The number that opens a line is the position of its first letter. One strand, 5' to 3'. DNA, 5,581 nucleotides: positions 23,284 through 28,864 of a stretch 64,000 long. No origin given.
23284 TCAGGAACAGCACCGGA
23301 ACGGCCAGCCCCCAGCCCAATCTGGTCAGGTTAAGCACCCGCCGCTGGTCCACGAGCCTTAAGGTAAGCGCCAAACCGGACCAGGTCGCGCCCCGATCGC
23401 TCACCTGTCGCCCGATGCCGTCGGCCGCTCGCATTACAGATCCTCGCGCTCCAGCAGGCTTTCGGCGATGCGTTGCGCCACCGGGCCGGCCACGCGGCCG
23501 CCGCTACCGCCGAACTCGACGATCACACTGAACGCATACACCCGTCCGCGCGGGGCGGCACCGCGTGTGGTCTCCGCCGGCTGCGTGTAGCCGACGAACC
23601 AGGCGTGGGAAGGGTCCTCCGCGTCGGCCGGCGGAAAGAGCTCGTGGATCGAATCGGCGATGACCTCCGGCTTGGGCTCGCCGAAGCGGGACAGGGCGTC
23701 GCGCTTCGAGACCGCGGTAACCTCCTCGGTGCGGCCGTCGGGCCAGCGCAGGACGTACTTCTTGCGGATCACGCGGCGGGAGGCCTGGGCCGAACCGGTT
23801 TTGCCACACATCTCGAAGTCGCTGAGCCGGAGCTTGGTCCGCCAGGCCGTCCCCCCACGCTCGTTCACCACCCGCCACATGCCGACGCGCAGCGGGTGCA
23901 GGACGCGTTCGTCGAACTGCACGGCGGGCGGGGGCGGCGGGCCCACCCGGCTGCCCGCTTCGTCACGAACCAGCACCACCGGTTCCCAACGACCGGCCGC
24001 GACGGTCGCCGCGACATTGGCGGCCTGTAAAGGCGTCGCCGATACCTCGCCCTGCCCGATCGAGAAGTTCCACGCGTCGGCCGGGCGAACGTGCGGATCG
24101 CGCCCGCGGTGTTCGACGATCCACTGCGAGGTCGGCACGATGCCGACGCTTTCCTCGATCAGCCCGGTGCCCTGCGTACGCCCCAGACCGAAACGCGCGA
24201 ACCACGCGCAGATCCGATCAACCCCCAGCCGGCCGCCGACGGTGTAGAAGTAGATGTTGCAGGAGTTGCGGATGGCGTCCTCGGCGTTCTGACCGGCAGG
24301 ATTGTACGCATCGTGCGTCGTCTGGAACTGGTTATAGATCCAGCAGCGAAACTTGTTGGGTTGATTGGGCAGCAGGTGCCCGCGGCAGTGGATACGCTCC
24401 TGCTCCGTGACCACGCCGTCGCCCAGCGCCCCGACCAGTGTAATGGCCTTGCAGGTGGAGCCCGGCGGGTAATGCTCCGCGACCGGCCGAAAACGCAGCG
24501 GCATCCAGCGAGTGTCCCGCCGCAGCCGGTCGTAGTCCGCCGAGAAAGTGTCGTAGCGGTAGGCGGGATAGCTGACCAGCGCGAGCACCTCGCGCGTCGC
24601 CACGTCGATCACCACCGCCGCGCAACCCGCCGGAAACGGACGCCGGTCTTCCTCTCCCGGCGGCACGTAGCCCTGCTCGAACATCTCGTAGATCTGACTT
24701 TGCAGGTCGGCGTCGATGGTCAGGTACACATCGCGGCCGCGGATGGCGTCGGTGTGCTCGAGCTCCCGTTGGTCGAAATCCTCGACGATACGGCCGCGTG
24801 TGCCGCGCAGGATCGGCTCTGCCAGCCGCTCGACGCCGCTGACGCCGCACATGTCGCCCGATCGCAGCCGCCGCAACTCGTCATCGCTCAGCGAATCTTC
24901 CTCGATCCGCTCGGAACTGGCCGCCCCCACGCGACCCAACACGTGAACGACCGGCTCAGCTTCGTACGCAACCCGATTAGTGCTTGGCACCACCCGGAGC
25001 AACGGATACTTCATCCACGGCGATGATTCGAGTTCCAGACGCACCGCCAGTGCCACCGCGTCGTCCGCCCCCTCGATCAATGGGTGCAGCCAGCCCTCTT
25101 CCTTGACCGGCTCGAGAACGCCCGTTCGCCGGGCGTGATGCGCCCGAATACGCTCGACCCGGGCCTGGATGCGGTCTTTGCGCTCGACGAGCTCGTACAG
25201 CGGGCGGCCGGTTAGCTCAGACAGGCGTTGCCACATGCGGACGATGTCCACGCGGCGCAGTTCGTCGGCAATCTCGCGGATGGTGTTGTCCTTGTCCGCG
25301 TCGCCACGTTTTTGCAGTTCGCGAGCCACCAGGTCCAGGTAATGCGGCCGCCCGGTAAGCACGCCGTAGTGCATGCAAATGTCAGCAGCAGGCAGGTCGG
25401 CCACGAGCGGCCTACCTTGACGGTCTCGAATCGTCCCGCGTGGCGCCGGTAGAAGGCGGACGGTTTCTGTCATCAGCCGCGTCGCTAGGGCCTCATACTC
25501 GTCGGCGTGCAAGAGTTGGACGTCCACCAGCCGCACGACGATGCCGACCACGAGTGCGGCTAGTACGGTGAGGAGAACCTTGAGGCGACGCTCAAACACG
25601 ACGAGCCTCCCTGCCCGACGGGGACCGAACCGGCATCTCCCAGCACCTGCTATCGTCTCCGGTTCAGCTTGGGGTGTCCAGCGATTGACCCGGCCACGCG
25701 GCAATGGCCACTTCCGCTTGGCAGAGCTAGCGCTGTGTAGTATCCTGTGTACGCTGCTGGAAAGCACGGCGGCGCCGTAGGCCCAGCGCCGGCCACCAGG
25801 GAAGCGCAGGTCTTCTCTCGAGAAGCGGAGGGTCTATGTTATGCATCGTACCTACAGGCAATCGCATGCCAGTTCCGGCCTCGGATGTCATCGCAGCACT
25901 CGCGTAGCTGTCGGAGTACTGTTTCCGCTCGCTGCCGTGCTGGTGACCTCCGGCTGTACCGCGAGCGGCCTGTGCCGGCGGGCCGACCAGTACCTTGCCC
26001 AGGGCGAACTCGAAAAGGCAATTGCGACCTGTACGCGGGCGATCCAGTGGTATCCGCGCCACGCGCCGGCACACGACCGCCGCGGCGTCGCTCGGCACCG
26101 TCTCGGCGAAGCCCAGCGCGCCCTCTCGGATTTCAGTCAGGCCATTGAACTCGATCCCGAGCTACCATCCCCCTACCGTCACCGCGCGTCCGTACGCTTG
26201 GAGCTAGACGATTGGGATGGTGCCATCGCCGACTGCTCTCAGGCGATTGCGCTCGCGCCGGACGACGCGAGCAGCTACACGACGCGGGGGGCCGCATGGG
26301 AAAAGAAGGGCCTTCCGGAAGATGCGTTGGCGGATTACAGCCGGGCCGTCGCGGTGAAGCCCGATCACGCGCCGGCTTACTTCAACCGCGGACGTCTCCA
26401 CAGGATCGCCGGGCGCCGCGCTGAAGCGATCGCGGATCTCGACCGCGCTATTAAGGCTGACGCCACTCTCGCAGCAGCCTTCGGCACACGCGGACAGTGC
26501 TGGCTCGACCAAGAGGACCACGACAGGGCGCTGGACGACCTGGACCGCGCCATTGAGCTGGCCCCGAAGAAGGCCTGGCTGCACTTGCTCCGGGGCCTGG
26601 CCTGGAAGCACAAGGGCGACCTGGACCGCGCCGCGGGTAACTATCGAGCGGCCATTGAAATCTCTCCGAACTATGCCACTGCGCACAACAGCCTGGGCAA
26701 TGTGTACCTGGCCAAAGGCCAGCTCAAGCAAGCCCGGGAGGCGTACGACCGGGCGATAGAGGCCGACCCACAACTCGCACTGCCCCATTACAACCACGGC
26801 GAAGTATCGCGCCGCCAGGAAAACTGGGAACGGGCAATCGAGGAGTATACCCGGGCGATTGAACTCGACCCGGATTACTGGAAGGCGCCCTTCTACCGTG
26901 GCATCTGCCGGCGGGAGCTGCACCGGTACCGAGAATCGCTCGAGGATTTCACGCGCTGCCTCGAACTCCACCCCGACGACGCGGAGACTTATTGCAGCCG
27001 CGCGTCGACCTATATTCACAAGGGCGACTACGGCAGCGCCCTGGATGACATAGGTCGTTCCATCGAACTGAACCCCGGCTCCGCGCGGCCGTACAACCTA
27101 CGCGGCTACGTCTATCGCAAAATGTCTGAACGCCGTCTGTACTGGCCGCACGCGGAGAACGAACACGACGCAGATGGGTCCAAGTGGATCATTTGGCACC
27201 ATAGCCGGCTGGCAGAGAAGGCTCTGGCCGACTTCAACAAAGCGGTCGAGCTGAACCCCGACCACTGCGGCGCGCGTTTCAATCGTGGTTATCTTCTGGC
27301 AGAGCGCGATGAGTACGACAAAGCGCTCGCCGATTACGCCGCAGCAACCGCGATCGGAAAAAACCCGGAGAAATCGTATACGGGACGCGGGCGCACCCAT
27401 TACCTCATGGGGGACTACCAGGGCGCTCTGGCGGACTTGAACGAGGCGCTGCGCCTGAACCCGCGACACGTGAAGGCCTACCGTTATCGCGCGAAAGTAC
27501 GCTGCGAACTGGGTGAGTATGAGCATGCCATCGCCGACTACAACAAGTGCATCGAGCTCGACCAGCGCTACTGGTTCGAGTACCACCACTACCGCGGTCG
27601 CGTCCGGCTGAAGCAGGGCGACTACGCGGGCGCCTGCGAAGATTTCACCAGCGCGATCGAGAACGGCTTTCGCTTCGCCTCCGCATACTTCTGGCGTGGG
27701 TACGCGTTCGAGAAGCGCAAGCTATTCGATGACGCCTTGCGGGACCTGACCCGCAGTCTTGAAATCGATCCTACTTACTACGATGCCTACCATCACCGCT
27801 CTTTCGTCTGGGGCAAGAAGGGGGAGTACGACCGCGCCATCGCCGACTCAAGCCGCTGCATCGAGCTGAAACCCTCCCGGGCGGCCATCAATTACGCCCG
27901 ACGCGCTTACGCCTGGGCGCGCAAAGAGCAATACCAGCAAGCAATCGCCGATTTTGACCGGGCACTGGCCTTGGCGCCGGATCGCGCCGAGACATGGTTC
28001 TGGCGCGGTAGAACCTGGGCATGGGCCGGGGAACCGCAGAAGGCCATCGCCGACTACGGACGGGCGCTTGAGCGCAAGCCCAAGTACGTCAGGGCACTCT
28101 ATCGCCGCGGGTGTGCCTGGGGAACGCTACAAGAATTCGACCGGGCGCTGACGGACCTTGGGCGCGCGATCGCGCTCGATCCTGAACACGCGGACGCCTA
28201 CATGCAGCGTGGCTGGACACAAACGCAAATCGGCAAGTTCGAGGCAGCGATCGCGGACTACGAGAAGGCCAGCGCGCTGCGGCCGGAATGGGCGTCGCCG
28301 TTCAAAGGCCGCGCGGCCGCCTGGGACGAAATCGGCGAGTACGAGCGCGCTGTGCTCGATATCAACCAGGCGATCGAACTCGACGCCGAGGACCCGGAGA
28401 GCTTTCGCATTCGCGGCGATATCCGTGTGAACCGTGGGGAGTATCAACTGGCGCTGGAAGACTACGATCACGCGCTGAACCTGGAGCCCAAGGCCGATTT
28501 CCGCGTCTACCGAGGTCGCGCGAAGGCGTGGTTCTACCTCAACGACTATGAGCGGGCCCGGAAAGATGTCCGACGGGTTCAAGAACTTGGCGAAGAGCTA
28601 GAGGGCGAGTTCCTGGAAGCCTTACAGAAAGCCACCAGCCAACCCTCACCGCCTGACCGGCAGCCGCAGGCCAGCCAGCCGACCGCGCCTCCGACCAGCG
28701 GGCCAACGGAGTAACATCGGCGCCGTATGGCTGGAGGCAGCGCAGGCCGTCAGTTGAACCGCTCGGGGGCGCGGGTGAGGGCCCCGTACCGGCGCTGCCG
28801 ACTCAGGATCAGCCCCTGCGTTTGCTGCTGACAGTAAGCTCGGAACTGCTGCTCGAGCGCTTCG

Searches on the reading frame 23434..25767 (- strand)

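Call 14: search_protein_families(library=pfam, proteins=[window:23434-25767:-], max_evalue=0.001)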
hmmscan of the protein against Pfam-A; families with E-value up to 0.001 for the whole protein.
window:23434-25767:- (777 aa): 2 families
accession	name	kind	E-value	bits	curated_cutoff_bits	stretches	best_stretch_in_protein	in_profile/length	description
PF00905.27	Transpeptidase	-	2.3e-40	139.1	22.1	1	383-662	2-244/299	Penicillin binding protein transpeptidase domain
PF03717.20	PBP_dimer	-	7.3e-13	49.8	24.4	1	107-327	3-165/180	Penicillin-binding Protein dimerisation domain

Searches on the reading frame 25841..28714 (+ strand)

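Call 14: search_protein_families(library=pfam, proteins=[window:25841-28714:+], max_evalue=0.001)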
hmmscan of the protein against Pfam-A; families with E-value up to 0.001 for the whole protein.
window:25841-28714:+ (957 aa): 26 families (the best 25 are shown)
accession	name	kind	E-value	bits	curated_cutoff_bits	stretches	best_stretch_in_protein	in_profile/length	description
PF00515.34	TPR_1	-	1.4e-137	443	27.8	11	279-311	1-33/34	Tetratricopeptide repeat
PF07719.23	TPR_2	-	5.7e-125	397.8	27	10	279-311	1-33/34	Tetratricopeptide repeat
PF13414.12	TPR_11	-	5.5e-103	336.9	26.8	4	258-293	7-42/42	TPR repeat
PF13181.12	TPR_8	-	2.5e-78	252.1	25.7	2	279-311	1-33/34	Tetratricopeptide repeat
PF13431.12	TPR_17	-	3e-74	239.6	24.4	3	268-300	2-34/34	Tetratricopeptide repeat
PF13371.12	TPR_9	-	7e-73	241.1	35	10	51-107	5-61/73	Tetratricopeptide repeat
PF13432.12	TPR_16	-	4.2e-69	228.9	32.7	9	259-311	11-63/65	Tetratricopeptide repeat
PF13424.12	TPR_12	-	1.7e-41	140.7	30.1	2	41-104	3-67/77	Tetratricopeptide repeat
PF14559.12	TPR_19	-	1.3e-40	137.9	25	2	259-311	5-57/68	Tetratricopeptide repeat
PF13428.12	TPR_14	-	2e-31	105.7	23.5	0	282-317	4-39/44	Tetratricopeptide repeat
PF13174.12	TPR_6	-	5.4e-27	93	26.3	0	285-311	6-32/33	Tetratricopeptide repeat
PF12569.14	NatA_aux_su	-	3.3e-19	69.7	33.3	0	225-267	206-248/515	N-terminal acetyltransferase A, auxiliary subunit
PF25575.1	TPR_BSK1_C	-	6e-14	52.4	42.2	0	661-714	56-109/118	Serine/threonine-protein kinase BSK1-like, TPR repeats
PF23914.1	TPR_CcmH_CycH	-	1.2e-13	51.7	42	0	708-815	42-152/158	Cytochrome c-type biogenesis protein H TPR domain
PF12895.13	ANAPC3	-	1.9e-13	50.9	27.2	1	496-567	9-79/82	Anaphase-promoting complex, cyclosome, subunit 3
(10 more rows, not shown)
